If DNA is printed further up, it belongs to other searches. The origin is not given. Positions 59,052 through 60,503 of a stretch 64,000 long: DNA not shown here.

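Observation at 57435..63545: Eight-gene, entirely exported operon built around a signal-peptide-bearing caspase-like protease: candidate undescribed cell-envelope system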

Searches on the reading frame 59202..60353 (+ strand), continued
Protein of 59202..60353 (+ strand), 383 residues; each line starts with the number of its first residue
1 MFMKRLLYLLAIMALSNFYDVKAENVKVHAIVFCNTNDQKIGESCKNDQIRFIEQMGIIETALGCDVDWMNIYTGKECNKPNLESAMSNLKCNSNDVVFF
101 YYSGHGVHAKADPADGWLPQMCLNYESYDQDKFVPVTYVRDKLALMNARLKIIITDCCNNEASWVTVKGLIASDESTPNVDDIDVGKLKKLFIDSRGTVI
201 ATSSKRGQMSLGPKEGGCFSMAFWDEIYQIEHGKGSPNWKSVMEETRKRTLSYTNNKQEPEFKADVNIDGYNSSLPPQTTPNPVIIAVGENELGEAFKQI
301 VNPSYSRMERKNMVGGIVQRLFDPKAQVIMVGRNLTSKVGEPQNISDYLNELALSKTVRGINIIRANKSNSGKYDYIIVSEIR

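Call 21: search_solved_structures(query=A1, max_evalue=0.01, show_alignments=2)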
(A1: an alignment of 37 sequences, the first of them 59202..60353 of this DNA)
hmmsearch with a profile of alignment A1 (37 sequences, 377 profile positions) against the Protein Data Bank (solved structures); distinct sequences matched with E-value up to 0.01: 6.
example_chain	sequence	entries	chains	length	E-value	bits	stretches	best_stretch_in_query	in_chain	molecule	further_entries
7qp0_A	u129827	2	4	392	0.00024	23.4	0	75-106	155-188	Metacaspase-1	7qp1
9n3d_A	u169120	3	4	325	0.0025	20.1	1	72-104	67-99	Metacaspase-9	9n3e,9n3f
8a53_A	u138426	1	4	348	0.0035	19.6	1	72-104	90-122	Metacaspase-9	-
4afr_A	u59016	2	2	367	0.0042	19.3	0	59-114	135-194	METACASPASE | METACASPASE MCA2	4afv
4afp_A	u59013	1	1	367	0.0042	19.3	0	59-114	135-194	METACASPASE MCA2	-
4af8_A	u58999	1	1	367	0.0048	19.1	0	60-114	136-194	METACASPASE MCA2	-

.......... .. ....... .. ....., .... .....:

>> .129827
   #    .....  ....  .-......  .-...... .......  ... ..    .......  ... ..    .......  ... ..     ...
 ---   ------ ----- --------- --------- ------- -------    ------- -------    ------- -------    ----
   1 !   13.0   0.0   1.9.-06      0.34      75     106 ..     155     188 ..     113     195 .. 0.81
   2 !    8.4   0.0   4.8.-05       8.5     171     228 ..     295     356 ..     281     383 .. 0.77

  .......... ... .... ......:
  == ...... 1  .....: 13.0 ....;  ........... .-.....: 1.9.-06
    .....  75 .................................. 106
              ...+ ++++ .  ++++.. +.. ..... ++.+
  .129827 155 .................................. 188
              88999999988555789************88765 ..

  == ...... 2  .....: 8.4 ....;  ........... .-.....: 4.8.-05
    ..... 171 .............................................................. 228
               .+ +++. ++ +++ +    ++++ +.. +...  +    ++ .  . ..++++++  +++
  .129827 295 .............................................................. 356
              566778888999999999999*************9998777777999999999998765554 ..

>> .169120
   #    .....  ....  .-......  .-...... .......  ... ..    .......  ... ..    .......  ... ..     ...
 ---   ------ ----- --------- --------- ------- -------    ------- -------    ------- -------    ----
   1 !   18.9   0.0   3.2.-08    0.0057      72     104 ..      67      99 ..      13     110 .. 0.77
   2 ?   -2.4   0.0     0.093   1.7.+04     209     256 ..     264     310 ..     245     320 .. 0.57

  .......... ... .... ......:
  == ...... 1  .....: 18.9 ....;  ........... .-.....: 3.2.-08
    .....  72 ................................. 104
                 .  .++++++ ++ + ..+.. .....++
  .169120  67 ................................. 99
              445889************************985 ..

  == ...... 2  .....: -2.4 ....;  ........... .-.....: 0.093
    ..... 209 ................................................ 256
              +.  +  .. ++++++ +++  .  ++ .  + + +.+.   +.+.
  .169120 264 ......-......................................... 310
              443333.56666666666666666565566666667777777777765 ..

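Call 25: search_protein_families(library=pfam, proteins=[L033:8341-9762:+, L055:8371-9741:+, L067:8371-9753:+, L057:9505-10683:+, L053:8989-10260:+, L065:9001-9840:+, L065:9847-10731:+, L072:1774-2751:+, L064:1525-2619:+, L064:3833-4543:+], max_evalue=0.01)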
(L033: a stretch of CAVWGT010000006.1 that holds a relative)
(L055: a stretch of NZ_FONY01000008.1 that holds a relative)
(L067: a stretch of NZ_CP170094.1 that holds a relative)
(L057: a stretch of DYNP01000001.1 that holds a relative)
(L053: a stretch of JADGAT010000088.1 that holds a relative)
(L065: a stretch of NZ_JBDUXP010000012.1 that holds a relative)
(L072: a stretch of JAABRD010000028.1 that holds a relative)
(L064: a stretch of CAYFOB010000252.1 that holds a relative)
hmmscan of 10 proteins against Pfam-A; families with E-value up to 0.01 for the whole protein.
L033:8341-9762:+ (474 aa): 2 families
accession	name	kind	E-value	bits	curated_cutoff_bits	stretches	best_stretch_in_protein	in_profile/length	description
PF00656.27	Peptidase_C14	-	1.3e-12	48.3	21.4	1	272-427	46-196/233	Caspase domain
PF01884.23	PcrB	-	0.0071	16.3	23.9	0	240-307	134-195/226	PcrB family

L055:8371-9741:+ (457 aa): 1 family
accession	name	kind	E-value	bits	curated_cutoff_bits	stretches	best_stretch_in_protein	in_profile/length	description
PF00656.27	Peptidase_C14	-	6.4e-14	52.6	21.4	1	226-431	20-209/233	Caspase domain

L067:8371-9753:+ (461 aa): 1 family
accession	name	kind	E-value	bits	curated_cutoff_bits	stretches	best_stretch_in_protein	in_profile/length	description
PF00656.27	Peptidase_C14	-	4.4e-14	53.1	21.4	1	229-456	21-225/233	Caspase domain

L057:9505-10683:+ (393 aa): 2 families
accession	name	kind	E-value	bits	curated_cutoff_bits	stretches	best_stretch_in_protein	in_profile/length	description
PF00656.27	Peptidase_C14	-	8.9e-12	45.6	21.4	1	51-240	26-223/233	Caspase domain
PF14326.11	DUF4384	-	1.6e-07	31.7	27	1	275-350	2-77/81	Domain of unknown function (DUF4384)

L053:8989-10260:+ (424 aa): 3 families
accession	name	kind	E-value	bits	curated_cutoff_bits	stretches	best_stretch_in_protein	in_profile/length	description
PF00656.27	Peptidase_C14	-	6.5e-18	65.7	21.4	1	45-250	21-224/233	Caspase domain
PF14326.11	DUF4384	-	2.2e-06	28.1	27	1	287-369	2-80/81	Domain of unknown function (DUF4384)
PF14538.11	Raptor_N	-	0.0062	16.8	27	0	45-109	40-103/151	Raptor N-terminal CASPase like domain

L065:9001-9840:+ (280 aa): 1 family
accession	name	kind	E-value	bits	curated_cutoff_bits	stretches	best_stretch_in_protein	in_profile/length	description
PF00656.27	Peptidase_C14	-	4.1e-08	33.6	21.4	1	64-231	37-193/233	Caspase domain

L065:9847-10731:+ (295 aa): 1 family
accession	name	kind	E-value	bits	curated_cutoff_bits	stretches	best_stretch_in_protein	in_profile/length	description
PF00656.27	Peptidase_C14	-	0.0011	19.1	21.4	1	82-236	46-195/233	Caspase domain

L072:1774-2751:+ (326 aa): 1 family
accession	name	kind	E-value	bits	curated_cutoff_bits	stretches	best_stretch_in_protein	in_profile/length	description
PF00656.27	Peptidase_C14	-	2.5e-16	60.5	21.4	1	48-259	25-224/233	Caspase domain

L064:1525-2619:+ (365 aa): 1 family
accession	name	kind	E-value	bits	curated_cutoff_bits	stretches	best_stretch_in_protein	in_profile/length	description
PF00656.27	Peptidase_C14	-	3e-15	57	21.4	1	103-299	22-222/233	Caspase domain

L064:3833-4543:+ (237 aa): 0 families

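Call 58: search_protein_families(library=pfam, proteins=[L065:10739-11536:+, L065:11542-12342:+, L065:12415-13005:+, L065:13015-14556:+, L053:10279-12306:+, L053:12350-13468:+, L053:7101-8252:+, L053:6388-7101:+, L064:4638-5876:+, L057:10720-11565:+], max_evalue=0.001)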
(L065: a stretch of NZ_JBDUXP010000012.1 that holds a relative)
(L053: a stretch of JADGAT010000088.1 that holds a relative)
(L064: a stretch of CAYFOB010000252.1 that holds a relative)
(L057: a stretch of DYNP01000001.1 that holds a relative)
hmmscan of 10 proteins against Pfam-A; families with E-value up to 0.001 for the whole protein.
L065:10739-11536:+ (266 aa): 0 families

L065:11542-12342:+ (267 aa): 0 families

L065:12415-13005:+ (197 aa): 0 families

L065:13015-14556:+ (514 aa): 1 family
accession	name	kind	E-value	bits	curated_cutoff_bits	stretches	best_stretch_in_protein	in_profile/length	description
PF04397.21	LytTR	-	1.5e-17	64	22.6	1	431-513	5-92/98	LytTr DNA-binding domain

L053:10279-12306:+ (676 aa): 2 families
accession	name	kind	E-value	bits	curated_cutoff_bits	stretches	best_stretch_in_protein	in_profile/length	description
PF05226.16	CHASE2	-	1e-33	117.4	26.3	1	29-307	4-243/257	CHASE2 domain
PF00211.25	Guanylate_cyc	-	1.6e-29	103.3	21.9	1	416-594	6-178/183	Adenylate and Guanylate cyclase catalytic domain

L053:12350-13468:+ (373 aa): 0 families

L053:7101-8252:+ (384 aa): 1 family
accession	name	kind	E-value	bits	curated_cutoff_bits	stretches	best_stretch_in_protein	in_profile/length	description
PF10023.15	Aminopep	-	4.1e-103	345.5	25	1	47-376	2-322/322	Putative aminopeptidase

L053:6388-7101:+ (238 aa): 2 families
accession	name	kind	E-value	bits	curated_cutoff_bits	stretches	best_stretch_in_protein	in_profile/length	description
PF02591.20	Zn_ribbon_9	-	4.4e-06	27.1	29.1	1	198-231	1-33/33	C4-type zinc ribbon domain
PF24481.2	CT398_CC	-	4.6e-05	23.8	27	0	86-185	79-178/180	CT398-like coiled coil hairpin domain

L064:4638-5876:+ (413 aa): 0 families

L057:10720-11565:+ (282 aa): 1 family
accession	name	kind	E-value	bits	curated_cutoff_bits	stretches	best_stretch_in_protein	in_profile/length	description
PF00691.25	OmpA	-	2.1e-13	50.9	27.2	1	176-260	2-88/98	OmpA family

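Call 76: search_protein_families(library=pfam, proteins=[L056:11670-13865:+, L048:11631-13754:+, L022:12167-14563:+, L023:11615-12982:+, L027:11791-13950:+, L024:11498-14074:+, L013:10094-10870:+, L013:10889-12487:+, L044:13900-14619:+, L056:14019-14672:+], max_evalue=0.01)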
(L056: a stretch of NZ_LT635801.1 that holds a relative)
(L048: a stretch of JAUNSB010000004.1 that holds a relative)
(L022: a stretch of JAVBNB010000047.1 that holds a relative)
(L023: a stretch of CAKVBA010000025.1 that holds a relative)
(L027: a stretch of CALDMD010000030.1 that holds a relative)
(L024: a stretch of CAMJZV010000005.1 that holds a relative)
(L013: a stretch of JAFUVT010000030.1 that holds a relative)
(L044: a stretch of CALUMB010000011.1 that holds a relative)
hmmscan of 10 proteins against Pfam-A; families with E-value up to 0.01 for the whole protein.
L056:11670-13865:+ (732 aa): 6 families
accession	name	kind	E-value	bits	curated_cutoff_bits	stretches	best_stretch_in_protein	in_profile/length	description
PF13568.12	OMP_b-brl_2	-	6.9e-09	36.5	27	1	567-710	31-173/175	Outer membrane protein beta-barrel domain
PF08238.18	Sel1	-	4e-06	27.6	30.7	0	388-403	20-35/36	Sel1 repeat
PF07719.23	TPR_2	-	5.6e-05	23.4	27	0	184-207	5-28/34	Tetratricopeptide repeat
PF13505.12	OMP_b-brl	-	0.00024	21.8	28.7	1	539-712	21-157/175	Outer membrane protein beta-barrel domain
PF00515.34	TPR_1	-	0.0023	18.1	27.8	0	184-207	5-28/34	Tetratricopeptide repeat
PF20989.3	Sarcoglycan_2_C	-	0.0065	16.9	24.1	0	444-482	23-61/125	Sarcoglycan alpha/epsilon second domain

L048:11631-13754:+ (708 aa): 3 families
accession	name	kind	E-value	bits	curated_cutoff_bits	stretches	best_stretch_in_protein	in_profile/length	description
PF13568.12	OMP_b-brl_2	-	2.1e-10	41.4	27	1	552-686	35-173/175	Outer membrane protein beta-barrel domain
PF08238.18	Sel1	-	2.6e-08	34.5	30.7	1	364-392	5-36/36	Sel1 repeat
PF13505.12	OMP_b-brl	-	0.0017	19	28.7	1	549-668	44-136/175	Outer membrane protein beta-barrel domain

L022:12167-14563:+ (799 aa): 3 families
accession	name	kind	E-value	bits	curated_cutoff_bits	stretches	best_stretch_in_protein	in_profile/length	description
PF08238.18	Sel1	-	2.6e-35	120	30.7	4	484-519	2-36/36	Sel1 repeat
PF13004.13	BACON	-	5.2e-06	26.8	25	1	610-656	2-56/61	Putative binding domain, N-terminal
PF19190.6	BACON_2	-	0.00013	22.2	25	1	586-641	4-72/94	Viral BACON domain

L023:11615-12982:+ (456 aa): 1 family
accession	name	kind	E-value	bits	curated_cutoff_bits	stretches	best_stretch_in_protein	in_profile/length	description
PF08238.18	Sel1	-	0.0006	20.7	30.7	0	258-284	11-35/36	Sel1 repeat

L027:11791-13950:+ (720 aa): 3 families
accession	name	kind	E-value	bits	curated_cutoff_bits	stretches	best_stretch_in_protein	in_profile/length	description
PF08238.18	Sel1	-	1.6e-10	41.5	30.7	1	282-315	2-35/36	Sel1 repeat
PF13568.12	OMP_b-brl_2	-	9.2e-10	39.3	27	1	560-693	30-167/175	Outer membrane protein beta-barrel domain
PF13505.12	OMP_b-brl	-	0.0035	18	28.7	1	545-683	33-138/175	Outer membrane protein beta-barrel domain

L024:11498-14074:+ (859 aa): 8 families
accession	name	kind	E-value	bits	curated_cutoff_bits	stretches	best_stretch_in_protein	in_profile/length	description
PF14559.12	TPR_19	-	3.9e-10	40.3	25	1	189-243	4-56/68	Tetratricopeptide repeat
PF12895.13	ANAPC3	-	8e-08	32.9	27.2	0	189-269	2-75/82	Anaphase-promoting complex, cyclosome, subunit 3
PF13432.12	TPR_16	-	3e-06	28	32.7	1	180-237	1-56/65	Tetratricopeptide repeat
PF08238.18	Sel1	-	5.6e-06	27.2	30.7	1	701-727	6-32/36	Sel1 repeat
PF13428.12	TPR_14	-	0.00028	21.7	23.5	0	634-663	5-35/44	Tetratricopeptide repeat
PF13424.12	TPR_12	-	0.00031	21.3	30.1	0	188-238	15-71/77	Tetratricopeptide repeat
PF07719.23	TPR_2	-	0.00031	21.1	27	0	411-438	2-29/34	Tetratricopeptide repeat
PF13176.12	TPR_7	-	0.00088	19.6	27.9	0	416-438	5-29/36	Tetratricopeptide repeat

L013:10094-10870:+ (259 aa): 1 family
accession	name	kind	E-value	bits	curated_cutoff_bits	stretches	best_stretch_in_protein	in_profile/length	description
PF00498.31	FHA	-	1.5e-12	48.2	20.7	1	104-178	2-67/67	FHA domain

L013:10889-12487:+ (533 aa): 9 families
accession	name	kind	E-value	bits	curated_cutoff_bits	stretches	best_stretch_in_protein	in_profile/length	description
PF00069.31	Pkinase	-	1.2e-37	130.2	31.7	1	23-295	4-253/263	Protein kinase domain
PF07714.23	PK_Tyr_Ser-Thr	-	1.8e-25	90.2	23.1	1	23-295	4-250/258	Protein tyrosine and serine/threonine kinase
PF03109.22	ABC1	-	6.3e-08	32.5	22.9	1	137-198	163-221/244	ABC1 atypical kinase-like domain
PF17667.7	Pkinase_fungal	-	6.5e-06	25.6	24.1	1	148-202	290-351/387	Fungal protein kinase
PF07387.17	Seadorna_VP7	-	0.0018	17.8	20.3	1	154-189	151-188/308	Seadornavirus VP7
PF01636.29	APH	-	0.0041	17.4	23.2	1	130-191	135-197/239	Phosphotransferase enzyme family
PF14531.12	Kinase-like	-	0.0055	16.4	25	1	159-262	160-261/289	Kinase-like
PF01163.29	RIO1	-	0.0073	16.4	22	0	147-190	107-150/187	RIO domain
PF06293.20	Kdo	-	0.009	15.9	21.3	0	149-189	123-167/207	Lipopolysaccharide kinase (Kdo/WaaP) family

L044:13900-14619:+ (240 aa): 1 family
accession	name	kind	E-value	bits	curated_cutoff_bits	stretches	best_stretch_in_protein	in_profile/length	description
PF17957.7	Big_7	-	1.8e-10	41.7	24.1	2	159-215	10-68/70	Bacterial Ig domain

L056:14019-14672:+ (218 aa): 1 family
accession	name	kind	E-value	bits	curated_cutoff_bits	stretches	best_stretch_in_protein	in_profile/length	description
PF04151.21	PPC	-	0.0015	19.8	25.9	1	140-193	2-58/70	Bacterial pre-peptidase C-terminal domain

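Call 88: search_protein_families(library=pfam, alignment_id=A12, max_evalue=0.00001)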
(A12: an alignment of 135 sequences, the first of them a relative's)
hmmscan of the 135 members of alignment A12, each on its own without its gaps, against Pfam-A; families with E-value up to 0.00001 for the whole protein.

A. member 1, L001:655-2844:+ (730 aa): 0 families

B. families by the number of members that match (of 135 scanned): 177 families (the first 25 are shown)
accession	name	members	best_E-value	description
PF13173.12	AAA_14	3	4.3e-24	AAA domain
PF02508.19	Rnf-Nqr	2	5.3e-65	Rnf-Nqr subunit, membrane protein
PF00069.31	Pkinase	2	2e-44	Protein kinase domain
PF00589.27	Phage_integrase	2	2.8e-41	Phage integrase family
PF00849.27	PseudoU_synth_2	2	1.4e-32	RNA pseudouridylate synthase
PF07714.23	PK_Tyr_Ser-Thr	2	1.5e-31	Protein tyrosine and serine/threonine kinase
PF13635.12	DUF4143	2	3.4e-31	Domain of unknown function (DUF4143)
PF14437.12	MafB19-deam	2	7.3e-31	MafB19-like deaminase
PF00383.29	dCMP_cyt_deam_1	2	3e-28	Cytidine and deoxycytidylate deaminase zinc-binding region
PF13749.12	HATPase_c_4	2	2.7e-23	Putative ATP-dependent DNA helicase recG C-terminal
PF13472.12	Lipase_GDSL_2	2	2.9e-22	GDSL-like Lipase/Acylhydrolase family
PF01791.15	DeoC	2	3e-20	DeoC/LacD family aldolase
PF08238.18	Sel1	2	3.2e-19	Sel1 repeat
PF13672.11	PP2C_2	2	4e-17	Protein phosphatase 2C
PF14520.12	HHH_5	2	4.3e-16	Helix-hairpin-helix domain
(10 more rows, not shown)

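Call 89: find_related_loci(query=A1, collection=viral_contigs, flank=6000)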
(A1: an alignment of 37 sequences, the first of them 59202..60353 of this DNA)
Query A1 (383 aa) in viral_contigs; peptide patterns used: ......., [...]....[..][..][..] (x = any residue, [..] = any of these).
75 stretches matched a pattern; 6 encode a relative of the query (tblastn E <= 1e-3); 6 distinct loci.
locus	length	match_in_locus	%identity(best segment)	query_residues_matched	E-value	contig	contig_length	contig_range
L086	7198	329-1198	27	3-278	2e-25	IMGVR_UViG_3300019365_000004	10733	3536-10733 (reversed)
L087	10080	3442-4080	27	45-265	3e-6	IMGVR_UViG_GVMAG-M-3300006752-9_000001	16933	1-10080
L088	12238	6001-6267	27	58-158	5e-6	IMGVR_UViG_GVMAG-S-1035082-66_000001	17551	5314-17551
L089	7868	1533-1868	30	58-159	2e-5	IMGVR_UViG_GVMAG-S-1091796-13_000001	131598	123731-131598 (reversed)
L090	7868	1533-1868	30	58-159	2e-5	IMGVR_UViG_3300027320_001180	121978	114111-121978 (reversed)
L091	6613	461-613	40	80-126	6e-5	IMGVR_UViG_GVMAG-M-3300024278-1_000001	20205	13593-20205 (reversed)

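Call 115: find_encoding_contigs(protein=P0001, flank=3000, max_places=2)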
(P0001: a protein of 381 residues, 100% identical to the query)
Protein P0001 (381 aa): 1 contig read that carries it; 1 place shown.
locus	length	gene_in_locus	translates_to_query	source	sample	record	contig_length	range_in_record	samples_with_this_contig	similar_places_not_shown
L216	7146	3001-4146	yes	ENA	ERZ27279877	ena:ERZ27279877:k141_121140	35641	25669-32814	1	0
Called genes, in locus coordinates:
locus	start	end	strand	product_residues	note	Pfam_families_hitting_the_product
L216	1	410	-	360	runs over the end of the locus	PF03741:TerC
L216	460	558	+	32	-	-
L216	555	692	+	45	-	-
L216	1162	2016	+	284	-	-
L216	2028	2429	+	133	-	-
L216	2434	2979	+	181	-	-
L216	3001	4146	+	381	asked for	PF00656:Peptidase_C14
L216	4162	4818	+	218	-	-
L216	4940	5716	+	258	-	-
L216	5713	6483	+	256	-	-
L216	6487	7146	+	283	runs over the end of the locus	-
